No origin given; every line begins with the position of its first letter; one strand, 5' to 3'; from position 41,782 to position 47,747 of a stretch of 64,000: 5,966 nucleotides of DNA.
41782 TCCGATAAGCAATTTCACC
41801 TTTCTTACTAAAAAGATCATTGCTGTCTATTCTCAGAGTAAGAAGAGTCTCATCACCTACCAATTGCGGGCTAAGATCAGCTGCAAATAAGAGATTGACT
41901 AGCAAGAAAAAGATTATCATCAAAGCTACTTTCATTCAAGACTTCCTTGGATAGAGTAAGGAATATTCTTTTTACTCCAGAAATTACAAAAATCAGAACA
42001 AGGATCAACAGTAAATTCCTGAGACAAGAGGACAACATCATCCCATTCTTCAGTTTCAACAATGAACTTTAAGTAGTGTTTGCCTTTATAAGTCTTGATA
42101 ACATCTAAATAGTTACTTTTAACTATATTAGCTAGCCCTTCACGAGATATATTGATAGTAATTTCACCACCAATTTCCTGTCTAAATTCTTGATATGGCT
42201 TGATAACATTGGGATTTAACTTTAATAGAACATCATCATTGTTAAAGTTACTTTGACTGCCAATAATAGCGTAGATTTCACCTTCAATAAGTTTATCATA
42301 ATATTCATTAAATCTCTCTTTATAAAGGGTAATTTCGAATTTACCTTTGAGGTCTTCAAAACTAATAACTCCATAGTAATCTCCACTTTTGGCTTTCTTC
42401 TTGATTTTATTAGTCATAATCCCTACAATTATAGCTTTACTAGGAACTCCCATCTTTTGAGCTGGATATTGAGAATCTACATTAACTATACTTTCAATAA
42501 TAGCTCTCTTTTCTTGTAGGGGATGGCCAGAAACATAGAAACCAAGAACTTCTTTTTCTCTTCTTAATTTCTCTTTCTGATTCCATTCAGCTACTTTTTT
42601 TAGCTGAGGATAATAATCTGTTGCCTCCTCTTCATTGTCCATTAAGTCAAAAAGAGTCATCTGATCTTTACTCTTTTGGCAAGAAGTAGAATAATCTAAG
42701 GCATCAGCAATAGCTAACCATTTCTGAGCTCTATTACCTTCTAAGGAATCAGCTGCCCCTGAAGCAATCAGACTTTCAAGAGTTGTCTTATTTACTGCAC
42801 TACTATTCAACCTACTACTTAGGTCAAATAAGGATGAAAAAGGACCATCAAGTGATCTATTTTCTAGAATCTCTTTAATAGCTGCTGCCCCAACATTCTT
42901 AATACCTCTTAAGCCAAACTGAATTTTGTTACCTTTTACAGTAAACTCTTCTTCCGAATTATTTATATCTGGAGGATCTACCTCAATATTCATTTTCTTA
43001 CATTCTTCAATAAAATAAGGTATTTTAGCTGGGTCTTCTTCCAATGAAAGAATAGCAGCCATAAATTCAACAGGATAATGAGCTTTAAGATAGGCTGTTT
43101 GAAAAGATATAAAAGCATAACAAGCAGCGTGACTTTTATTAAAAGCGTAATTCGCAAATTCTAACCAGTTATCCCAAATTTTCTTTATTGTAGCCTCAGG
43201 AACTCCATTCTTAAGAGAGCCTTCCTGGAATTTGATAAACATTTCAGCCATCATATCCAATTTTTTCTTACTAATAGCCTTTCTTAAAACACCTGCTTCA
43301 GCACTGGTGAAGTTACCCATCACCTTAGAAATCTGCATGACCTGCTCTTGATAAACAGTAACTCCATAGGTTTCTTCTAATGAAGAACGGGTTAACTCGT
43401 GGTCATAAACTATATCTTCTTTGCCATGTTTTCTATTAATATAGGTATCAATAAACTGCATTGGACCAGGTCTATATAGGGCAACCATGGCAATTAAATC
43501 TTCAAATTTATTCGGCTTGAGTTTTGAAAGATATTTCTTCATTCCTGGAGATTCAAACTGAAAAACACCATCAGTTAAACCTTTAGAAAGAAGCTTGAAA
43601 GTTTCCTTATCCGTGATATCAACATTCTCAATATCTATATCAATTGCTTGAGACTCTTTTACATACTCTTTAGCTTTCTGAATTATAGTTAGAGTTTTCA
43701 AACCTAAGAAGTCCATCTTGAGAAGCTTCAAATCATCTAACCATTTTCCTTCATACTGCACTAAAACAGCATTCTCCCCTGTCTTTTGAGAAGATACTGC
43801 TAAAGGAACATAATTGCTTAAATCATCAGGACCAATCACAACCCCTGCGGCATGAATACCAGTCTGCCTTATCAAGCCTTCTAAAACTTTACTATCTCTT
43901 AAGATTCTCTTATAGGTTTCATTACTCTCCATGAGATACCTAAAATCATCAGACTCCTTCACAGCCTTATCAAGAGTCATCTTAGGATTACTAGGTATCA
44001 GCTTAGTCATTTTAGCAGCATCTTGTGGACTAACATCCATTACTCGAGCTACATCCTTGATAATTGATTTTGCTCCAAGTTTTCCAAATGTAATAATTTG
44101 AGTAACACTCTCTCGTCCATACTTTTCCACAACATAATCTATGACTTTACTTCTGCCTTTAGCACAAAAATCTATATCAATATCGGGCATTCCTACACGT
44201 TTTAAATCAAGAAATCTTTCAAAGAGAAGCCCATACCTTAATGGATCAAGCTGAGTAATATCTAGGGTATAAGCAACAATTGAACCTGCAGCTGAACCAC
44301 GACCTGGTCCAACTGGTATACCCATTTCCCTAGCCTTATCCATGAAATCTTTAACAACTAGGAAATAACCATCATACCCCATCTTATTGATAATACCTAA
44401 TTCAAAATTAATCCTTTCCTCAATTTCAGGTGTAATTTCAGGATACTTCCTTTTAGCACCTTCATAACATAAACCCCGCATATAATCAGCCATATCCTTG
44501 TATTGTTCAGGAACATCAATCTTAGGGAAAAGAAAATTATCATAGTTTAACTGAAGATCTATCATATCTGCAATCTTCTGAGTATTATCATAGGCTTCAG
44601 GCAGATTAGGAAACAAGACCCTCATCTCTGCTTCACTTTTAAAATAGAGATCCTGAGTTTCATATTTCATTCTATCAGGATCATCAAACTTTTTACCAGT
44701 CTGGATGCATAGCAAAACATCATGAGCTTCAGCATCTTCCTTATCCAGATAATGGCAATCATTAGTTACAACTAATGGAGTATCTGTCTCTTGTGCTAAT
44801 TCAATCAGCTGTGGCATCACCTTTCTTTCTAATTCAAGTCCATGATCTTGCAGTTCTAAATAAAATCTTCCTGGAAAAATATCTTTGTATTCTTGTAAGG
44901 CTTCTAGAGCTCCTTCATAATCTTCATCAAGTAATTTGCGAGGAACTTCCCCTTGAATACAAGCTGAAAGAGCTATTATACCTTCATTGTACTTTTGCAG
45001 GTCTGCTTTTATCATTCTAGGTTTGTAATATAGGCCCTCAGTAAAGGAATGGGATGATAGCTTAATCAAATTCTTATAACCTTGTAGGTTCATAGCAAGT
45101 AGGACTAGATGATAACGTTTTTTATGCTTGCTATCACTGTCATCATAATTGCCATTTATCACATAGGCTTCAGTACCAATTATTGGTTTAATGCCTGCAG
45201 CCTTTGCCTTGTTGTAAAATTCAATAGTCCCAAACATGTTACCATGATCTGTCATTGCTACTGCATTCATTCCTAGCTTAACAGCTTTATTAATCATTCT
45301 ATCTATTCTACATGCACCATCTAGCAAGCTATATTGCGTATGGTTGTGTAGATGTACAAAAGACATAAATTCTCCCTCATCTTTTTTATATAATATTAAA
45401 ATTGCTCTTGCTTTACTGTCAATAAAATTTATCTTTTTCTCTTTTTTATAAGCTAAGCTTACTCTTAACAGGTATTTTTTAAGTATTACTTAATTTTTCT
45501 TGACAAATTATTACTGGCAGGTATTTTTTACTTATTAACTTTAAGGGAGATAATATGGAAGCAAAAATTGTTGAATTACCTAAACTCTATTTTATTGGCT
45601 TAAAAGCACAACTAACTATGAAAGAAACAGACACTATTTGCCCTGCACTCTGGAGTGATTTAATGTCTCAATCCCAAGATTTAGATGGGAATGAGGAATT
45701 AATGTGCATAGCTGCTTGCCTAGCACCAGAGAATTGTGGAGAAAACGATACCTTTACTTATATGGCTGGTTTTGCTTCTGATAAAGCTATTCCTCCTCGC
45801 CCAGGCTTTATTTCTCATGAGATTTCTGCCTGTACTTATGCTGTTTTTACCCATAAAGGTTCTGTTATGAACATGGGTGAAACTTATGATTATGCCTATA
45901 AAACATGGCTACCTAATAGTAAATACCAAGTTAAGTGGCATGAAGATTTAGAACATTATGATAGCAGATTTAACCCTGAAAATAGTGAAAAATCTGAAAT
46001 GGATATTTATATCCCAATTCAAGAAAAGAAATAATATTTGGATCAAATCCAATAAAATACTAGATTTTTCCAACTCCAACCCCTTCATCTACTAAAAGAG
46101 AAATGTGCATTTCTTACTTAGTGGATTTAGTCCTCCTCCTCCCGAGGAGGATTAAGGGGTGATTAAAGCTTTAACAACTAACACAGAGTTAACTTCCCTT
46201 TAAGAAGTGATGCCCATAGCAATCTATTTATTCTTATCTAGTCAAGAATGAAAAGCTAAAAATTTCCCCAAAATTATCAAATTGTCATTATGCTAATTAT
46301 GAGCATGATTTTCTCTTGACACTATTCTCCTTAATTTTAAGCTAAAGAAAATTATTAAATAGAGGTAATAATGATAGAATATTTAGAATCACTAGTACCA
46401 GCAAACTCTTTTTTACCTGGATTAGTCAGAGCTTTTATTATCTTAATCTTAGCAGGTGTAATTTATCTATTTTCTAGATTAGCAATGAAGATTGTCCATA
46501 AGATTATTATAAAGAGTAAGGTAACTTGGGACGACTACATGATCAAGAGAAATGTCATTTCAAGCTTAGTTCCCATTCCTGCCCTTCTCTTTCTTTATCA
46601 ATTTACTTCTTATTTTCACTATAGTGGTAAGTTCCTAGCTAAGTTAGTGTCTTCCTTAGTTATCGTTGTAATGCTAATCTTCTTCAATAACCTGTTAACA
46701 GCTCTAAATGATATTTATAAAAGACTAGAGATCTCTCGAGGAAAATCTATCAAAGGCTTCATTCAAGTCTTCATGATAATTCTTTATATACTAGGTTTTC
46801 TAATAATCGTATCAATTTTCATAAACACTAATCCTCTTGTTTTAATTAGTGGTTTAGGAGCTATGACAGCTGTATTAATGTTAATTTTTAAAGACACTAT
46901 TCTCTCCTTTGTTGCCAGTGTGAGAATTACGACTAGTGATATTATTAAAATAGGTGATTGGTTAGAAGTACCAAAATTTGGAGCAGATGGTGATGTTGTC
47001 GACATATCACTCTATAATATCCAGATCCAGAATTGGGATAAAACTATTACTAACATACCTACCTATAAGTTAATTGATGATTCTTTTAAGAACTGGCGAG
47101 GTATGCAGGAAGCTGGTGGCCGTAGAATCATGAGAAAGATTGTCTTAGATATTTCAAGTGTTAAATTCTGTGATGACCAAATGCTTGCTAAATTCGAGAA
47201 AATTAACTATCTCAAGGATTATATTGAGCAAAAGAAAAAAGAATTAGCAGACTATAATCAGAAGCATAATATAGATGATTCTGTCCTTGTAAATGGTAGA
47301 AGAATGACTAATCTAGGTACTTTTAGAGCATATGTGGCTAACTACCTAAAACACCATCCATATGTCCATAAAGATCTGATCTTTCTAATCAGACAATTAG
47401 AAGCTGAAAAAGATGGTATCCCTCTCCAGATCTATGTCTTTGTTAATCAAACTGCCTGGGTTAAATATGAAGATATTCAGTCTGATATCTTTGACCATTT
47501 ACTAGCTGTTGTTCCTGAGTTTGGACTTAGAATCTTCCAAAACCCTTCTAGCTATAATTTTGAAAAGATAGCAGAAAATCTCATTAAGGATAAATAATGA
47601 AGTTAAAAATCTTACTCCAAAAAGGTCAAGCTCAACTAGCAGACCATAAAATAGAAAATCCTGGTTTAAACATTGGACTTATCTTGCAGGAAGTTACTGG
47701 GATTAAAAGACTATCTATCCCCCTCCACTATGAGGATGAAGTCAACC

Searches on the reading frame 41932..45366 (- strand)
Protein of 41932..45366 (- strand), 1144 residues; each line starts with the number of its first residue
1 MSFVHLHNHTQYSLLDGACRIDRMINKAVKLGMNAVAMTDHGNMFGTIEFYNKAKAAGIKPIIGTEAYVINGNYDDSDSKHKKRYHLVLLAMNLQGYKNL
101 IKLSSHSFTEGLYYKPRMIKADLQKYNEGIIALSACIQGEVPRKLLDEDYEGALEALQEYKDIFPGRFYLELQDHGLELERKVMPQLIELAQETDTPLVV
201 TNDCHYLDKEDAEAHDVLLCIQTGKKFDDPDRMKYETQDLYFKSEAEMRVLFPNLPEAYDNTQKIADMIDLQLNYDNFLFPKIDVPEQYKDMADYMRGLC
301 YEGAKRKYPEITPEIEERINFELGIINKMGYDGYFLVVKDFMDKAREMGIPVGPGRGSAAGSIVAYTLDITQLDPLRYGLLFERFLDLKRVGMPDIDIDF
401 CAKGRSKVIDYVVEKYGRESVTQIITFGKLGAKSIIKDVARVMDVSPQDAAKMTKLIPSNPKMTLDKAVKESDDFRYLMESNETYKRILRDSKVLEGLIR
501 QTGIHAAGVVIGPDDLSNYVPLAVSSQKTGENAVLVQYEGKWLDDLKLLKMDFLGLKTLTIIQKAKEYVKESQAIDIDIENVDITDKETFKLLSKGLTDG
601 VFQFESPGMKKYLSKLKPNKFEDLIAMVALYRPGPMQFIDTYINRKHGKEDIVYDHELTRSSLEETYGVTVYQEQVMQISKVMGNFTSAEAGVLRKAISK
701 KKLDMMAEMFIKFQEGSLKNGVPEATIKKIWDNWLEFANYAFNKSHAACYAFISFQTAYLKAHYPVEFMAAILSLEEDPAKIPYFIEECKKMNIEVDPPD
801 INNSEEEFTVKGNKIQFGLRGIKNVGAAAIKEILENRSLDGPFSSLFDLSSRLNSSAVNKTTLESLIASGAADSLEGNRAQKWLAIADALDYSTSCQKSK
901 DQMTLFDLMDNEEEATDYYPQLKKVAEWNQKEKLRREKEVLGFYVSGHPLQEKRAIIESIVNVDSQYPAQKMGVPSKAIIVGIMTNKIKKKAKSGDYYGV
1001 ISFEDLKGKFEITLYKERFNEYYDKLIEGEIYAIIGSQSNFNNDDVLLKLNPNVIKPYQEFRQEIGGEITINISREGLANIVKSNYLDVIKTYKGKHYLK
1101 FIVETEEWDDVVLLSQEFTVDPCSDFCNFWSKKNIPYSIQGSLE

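Call 94: search_protein_families(library=pfam, proteins=[window:41932-45366:-], max_evalue=0.00001)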
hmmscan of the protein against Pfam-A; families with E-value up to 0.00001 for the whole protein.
window:41932-45366:- (1144 aa): 4 families
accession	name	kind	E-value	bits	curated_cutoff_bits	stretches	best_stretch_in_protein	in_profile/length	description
PF07733.18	DNA_pol3_alpha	-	1.2e-94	317.2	23.9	1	295-555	2-260/260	Bacterial DNA polymerase III alpha NTPase domain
PF17657.6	DNA_pol3_finger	-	4.5e-59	199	22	1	558-721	1-166/166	Bacterial DNA polymerase III alpha subunit finger domain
PF02811.25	PHP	-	6.5e-59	199.4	26.4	1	5-175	1-164/164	PHP domain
PF14579.12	HHH_6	-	5.8e-29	100.6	25.6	1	793-881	1-89/90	Helix-hairpin-helix motif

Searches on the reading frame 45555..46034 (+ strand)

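Call 94: search_protein_families(library=pfam, proteins=[window:45555-46034:+], max_evalue=0.00001)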
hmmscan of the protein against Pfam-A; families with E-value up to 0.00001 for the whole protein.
window:45555-46034:+ (159 aa): 2 families
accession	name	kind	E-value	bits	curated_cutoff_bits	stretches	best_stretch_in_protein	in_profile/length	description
PF06445.20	GyrI-like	-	4.2e-30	105.5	26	1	1-155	1-154/155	GyrI-like small molecule binding domain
PF14526.11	Cass2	-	5.9e-25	88.7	27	1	4-155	1-150/150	Integron-associated effector binding protein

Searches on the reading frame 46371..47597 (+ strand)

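Call 94: search_protein_families(library=pfam, proteins=[window:46371-47597:+], max_evalue=0.00001)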
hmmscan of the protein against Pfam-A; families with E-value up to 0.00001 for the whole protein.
window:46371-47597:+ (408 aa): 2 families
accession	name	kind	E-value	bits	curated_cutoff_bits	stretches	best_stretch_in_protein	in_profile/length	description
PF00924.24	MS_channel_2nd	-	3.6e-14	53.1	20.2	1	175-243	1-67/68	Mechanosensitive ion channel, beta-domain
PF21082.3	MS_channel_3rd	-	4.9e-06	27.3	21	0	322-388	23-88/88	Mechanosensitive ion channel MscS, C-terminal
